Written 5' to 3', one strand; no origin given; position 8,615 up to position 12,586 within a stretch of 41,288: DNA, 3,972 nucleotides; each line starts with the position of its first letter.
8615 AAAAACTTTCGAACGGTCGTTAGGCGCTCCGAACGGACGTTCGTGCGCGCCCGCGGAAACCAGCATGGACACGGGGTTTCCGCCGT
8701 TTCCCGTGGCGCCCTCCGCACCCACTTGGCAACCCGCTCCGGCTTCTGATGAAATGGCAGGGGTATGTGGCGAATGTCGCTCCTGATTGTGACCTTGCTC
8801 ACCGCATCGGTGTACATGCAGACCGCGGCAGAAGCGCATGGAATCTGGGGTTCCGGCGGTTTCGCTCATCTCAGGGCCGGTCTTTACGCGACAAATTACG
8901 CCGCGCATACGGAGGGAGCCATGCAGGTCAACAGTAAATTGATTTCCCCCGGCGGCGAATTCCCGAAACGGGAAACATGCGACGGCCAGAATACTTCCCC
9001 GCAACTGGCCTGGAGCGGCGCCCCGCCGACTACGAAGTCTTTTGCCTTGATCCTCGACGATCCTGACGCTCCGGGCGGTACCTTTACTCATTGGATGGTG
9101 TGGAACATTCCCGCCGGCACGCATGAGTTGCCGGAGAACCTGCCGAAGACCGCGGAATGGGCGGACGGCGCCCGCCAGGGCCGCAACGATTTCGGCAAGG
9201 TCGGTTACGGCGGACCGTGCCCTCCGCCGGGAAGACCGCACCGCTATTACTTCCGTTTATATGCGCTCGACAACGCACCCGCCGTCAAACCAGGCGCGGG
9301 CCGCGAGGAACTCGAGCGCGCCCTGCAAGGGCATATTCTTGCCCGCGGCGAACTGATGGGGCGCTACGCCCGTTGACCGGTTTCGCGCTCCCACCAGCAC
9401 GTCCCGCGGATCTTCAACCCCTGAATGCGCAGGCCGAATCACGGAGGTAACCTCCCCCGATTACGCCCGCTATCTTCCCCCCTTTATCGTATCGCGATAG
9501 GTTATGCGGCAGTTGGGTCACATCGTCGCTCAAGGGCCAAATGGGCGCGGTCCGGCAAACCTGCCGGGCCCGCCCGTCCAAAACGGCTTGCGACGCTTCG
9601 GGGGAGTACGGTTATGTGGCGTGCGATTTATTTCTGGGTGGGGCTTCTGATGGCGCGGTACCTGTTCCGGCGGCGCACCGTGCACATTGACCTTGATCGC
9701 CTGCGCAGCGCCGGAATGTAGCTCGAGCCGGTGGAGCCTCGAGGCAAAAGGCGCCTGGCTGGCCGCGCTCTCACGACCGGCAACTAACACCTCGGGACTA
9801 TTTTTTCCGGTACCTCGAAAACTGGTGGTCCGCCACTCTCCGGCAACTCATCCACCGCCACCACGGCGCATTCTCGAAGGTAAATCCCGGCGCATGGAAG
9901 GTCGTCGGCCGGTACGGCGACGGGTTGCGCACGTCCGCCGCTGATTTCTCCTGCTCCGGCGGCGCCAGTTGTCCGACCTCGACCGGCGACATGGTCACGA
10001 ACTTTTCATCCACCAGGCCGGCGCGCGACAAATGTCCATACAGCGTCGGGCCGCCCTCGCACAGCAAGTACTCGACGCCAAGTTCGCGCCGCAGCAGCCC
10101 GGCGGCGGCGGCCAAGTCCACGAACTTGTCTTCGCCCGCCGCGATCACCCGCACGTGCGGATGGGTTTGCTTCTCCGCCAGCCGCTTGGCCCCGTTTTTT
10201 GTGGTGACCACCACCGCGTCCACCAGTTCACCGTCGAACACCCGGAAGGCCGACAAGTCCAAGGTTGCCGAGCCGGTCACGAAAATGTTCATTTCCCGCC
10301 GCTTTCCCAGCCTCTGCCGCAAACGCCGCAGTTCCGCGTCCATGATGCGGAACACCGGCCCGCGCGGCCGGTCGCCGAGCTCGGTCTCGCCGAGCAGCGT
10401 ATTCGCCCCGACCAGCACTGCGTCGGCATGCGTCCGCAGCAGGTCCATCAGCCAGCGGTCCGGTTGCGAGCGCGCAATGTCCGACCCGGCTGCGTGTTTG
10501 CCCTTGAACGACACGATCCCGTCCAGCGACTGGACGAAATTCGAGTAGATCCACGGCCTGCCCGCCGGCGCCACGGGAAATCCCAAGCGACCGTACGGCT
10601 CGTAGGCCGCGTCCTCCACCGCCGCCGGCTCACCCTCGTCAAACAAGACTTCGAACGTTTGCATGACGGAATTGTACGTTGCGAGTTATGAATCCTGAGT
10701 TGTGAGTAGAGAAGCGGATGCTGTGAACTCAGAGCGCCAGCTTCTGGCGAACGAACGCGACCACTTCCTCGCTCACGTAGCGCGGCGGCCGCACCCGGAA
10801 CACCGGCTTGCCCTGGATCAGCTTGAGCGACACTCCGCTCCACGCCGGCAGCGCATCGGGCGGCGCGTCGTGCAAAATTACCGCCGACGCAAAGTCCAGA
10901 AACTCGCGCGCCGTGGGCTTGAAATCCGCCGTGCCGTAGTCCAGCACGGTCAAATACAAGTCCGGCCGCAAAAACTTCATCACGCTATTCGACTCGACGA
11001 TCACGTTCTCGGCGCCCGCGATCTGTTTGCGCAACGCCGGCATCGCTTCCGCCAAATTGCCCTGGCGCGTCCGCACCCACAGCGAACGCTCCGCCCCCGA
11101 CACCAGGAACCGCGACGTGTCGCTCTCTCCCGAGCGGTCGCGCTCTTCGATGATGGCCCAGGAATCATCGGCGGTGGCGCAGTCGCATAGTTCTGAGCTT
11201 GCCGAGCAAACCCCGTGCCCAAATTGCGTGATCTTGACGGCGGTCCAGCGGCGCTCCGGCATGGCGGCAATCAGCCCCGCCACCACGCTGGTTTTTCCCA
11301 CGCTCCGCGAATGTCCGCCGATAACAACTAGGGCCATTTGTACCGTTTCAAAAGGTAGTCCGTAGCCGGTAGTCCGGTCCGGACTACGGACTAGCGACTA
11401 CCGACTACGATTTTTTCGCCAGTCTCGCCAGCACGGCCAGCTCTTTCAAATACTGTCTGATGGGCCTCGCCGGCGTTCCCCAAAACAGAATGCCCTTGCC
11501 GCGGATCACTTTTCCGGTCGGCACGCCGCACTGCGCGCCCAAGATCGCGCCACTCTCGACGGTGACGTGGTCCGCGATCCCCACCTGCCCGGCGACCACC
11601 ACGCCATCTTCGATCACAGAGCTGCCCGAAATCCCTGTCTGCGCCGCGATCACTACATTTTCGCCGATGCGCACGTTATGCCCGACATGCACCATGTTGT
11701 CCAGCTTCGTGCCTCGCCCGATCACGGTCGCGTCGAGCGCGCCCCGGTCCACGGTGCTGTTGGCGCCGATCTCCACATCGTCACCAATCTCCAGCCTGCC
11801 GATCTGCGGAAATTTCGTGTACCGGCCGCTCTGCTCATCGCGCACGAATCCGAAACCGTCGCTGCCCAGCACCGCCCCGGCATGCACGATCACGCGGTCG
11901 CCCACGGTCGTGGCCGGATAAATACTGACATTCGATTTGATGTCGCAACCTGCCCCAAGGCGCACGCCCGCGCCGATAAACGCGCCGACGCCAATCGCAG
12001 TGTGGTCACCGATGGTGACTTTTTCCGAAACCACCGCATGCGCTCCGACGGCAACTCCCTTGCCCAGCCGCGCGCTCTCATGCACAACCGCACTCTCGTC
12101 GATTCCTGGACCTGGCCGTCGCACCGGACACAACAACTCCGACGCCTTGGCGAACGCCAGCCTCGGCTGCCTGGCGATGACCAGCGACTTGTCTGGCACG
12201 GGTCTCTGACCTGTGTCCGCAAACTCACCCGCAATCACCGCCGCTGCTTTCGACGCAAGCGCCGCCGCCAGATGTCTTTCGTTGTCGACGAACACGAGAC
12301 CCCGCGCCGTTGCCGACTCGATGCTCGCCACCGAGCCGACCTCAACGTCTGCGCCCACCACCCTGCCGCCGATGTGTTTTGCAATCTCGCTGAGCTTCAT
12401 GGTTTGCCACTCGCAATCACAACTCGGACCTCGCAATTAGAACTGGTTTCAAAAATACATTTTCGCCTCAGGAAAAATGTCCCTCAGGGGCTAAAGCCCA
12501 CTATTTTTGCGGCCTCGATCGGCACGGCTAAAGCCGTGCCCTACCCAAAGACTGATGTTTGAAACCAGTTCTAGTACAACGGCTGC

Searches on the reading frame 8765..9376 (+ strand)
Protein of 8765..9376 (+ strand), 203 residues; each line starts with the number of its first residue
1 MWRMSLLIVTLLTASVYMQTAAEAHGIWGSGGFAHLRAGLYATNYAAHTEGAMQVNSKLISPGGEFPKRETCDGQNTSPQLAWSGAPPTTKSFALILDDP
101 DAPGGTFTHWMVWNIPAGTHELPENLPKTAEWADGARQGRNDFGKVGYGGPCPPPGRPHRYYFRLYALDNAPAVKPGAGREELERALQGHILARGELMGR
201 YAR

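Call 6: search_protein_families(library=pfam, proteins=[window:8765-9376:+])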
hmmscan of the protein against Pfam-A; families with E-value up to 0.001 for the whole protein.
window:8765-9376:+ (203 aa): 1 family
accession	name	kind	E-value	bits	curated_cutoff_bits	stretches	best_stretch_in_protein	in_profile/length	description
PF01161.25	PBP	-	2.4e-45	154.7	24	1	66-201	2-135/135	Phosphatidylethanolamine-binding protein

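Call 24: search_protein_families(library=ncbifam, proteins=[window:8765-9376:+], max_evalue=0.001)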
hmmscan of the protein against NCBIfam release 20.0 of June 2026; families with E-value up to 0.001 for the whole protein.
window:8765-9376:+ (203 aa): 3 families
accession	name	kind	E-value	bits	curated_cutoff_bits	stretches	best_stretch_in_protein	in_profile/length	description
TIGR00481.1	TIGR00481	subfamily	2.3e-42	144.1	57.75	1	70-199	8-140/142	YbhB/YbcL family Raf kinase inhibitor-like protein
NF007330.0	PRK09818.1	equivalog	3.7e-32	111.8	277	1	45-169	15-147/183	kinase inhibitor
NF007609.0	PRK10257.1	equivalog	3.4e-29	101.5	226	1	55-170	3-125/158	kinase inhibitor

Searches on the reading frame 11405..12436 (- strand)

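Call 6: search_protein_families(library=pfam, proteins=[window:11405-12436:-])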
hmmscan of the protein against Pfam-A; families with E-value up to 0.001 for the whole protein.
window:11405-12436:- (343 aa): 5 families
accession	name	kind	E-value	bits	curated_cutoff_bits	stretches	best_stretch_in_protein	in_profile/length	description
PF00132.30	Hexapep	-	2.6e-26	90.6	27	4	237-271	2-36/36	Bacterial transferase hexapeptide (six repeats)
PF25084.1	LbH_EIF2B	-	1.4e-12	48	54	2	116-191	22-94/105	EIF2B subunit epsilon LbH domain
PF04613.19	LpxD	-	1.4e-12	47.7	30.8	1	30-101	1-70/70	UDP-3-O-[3-hydroxymyristoyl] glucosamine N-acyltransferase, LpxD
PF14602.12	Hexapep_2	-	8.3e-09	35.5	27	1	140-173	2-33/34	Hexapeptide repeat of succinyl-transferase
PF25087.1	GMPPB_C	-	0.00028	21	39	0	154-190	7-43/110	GMPPB C-terminal domain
